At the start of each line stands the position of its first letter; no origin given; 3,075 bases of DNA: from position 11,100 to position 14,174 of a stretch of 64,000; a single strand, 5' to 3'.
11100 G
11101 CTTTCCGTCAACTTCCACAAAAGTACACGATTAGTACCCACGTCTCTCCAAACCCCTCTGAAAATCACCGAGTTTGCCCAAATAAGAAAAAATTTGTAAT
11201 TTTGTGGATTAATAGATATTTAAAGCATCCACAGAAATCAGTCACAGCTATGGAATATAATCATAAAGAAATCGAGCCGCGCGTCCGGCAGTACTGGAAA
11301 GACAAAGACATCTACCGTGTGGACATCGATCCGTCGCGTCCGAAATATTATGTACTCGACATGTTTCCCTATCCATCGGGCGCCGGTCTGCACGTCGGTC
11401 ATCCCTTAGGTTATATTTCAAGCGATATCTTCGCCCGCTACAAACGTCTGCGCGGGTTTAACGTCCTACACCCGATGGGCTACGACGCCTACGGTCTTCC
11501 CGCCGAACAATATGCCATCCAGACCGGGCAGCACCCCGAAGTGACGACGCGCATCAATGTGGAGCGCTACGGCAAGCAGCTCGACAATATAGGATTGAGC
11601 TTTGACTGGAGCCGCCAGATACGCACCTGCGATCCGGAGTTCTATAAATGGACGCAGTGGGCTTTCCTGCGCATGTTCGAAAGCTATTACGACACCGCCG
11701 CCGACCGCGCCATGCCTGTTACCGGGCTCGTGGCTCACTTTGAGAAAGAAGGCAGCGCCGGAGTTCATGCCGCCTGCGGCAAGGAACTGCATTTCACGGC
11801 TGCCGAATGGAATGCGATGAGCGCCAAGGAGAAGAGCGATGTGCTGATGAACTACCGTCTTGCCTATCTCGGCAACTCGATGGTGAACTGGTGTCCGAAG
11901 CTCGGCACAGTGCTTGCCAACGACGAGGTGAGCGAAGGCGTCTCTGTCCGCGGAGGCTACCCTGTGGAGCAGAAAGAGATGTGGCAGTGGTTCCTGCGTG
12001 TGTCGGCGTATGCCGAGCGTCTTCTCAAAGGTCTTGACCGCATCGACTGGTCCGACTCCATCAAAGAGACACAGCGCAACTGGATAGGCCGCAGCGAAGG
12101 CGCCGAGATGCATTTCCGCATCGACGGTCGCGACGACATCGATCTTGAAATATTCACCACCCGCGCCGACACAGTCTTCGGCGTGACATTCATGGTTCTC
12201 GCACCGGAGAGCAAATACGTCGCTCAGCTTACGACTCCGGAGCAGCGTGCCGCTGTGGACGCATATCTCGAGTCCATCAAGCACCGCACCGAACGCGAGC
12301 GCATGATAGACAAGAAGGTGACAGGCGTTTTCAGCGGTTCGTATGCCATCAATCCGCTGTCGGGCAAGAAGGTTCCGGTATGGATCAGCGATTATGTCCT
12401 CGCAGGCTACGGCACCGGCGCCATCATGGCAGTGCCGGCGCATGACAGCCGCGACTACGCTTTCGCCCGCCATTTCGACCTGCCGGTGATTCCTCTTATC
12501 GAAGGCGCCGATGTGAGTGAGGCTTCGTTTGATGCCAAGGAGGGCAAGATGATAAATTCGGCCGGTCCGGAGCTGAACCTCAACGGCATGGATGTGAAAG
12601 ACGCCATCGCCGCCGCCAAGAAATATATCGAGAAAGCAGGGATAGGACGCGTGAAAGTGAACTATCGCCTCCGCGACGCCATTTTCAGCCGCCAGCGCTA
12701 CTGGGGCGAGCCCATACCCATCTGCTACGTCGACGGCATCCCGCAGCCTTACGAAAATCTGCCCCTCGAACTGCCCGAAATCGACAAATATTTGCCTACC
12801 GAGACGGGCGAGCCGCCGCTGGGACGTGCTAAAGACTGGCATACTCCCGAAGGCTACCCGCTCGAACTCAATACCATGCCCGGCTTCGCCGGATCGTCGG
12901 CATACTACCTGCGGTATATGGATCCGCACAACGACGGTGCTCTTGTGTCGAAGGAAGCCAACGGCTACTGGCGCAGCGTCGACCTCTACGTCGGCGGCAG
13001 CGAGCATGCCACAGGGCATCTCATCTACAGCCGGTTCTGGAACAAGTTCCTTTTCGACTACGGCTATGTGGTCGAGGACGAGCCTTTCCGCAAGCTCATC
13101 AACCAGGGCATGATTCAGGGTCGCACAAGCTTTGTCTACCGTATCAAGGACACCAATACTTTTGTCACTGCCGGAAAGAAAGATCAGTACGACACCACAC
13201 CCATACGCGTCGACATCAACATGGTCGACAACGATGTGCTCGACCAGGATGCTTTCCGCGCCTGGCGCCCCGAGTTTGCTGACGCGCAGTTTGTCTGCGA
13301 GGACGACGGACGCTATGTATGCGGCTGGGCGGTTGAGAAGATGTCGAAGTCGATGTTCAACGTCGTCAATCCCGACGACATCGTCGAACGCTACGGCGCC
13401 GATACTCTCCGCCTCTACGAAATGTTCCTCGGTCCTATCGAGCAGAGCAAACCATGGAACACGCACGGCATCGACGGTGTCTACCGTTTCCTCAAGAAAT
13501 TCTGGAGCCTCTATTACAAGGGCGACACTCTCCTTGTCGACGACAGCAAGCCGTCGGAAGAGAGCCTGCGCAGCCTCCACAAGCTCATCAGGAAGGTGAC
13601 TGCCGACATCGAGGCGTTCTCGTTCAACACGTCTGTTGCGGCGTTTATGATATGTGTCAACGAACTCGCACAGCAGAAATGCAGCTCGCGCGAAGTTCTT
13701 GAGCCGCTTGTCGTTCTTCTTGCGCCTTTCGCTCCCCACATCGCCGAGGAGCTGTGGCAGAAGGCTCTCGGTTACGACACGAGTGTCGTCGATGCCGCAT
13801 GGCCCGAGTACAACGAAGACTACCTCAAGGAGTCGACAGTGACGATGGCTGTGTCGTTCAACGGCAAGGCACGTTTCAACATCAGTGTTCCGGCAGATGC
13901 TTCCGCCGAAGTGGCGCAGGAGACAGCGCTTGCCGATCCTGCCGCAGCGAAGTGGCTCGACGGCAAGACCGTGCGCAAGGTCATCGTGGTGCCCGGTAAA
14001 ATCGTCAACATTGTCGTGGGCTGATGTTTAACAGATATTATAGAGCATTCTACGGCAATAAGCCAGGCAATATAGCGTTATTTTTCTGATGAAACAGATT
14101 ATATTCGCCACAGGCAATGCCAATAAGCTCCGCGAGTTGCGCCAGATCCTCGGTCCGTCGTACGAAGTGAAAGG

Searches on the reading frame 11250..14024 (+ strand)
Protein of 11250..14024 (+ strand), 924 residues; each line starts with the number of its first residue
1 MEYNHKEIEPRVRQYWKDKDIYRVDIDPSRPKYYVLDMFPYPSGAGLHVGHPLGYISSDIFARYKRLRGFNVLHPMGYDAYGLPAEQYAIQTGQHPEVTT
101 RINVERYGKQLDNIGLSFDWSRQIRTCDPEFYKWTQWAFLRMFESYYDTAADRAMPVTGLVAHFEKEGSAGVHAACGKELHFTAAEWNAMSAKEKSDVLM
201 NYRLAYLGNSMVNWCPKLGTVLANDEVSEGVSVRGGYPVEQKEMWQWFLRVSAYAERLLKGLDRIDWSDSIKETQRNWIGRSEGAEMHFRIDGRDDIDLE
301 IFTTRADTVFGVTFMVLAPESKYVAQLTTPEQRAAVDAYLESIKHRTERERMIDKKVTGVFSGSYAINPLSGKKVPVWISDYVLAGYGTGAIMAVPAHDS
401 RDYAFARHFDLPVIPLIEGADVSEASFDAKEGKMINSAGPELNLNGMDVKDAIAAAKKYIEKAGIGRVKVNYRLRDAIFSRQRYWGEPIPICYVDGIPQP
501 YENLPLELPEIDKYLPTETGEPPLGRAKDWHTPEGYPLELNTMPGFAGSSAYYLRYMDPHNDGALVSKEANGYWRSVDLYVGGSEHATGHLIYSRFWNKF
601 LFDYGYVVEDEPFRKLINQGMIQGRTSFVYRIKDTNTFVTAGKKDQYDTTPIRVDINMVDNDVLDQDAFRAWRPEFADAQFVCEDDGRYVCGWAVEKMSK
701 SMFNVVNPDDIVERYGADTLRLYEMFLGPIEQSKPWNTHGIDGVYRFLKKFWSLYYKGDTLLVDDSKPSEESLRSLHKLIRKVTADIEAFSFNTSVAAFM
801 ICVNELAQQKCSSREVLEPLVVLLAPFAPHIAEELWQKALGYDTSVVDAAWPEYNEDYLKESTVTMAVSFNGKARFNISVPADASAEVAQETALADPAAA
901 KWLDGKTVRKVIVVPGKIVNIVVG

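Call 33: list_cluster_members(proteins=[window:11250-14024:+, window:74-1726:+, window:1738-4995:+, window:5008-6405:+, window:6451-7044:+, L011:6036-7217:+, L011:8114-8296:+, L011:7236-7595:+])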
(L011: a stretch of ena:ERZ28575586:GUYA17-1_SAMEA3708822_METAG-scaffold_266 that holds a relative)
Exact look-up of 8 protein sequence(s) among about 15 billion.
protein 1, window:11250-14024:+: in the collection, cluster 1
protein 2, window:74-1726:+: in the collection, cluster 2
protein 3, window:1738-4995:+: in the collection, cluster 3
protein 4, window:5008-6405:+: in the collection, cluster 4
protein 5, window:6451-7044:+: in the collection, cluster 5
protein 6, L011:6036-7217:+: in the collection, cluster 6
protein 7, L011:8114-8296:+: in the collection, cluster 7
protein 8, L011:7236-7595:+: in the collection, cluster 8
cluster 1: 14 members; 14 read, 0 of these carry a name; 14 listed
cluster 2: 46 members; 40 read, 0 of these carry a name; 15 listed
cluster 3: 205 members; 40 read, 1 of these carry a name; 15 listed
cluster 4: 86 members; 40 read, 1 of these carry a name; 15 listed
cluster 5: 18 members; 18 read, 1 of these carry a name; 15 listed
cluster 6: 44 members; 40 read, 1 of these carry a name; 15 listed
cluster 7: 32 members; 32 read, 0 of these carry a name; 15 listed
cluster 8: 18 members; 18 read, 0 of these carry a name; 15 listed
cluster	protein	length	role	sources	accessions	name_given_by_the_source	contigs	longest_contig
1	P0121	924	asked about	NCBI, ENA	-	-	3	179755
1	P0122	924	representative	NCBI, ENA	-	-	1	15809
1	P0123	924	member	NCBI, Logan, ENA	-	-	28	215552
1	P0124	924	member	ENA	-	-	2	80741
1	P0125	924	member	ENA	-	-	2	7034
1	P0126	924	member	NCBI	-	-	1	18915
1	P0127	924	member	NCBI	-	-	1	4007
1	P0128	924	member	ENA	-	-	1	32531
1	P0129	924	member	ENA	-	-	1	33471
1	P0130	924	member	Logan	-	-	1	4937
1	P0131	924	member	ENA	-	-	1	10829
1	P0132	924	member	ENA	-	-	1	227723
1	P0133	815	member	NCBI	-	-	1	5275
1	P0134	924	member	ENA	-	-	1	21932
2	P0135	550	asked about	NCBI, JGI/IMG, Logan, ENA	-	-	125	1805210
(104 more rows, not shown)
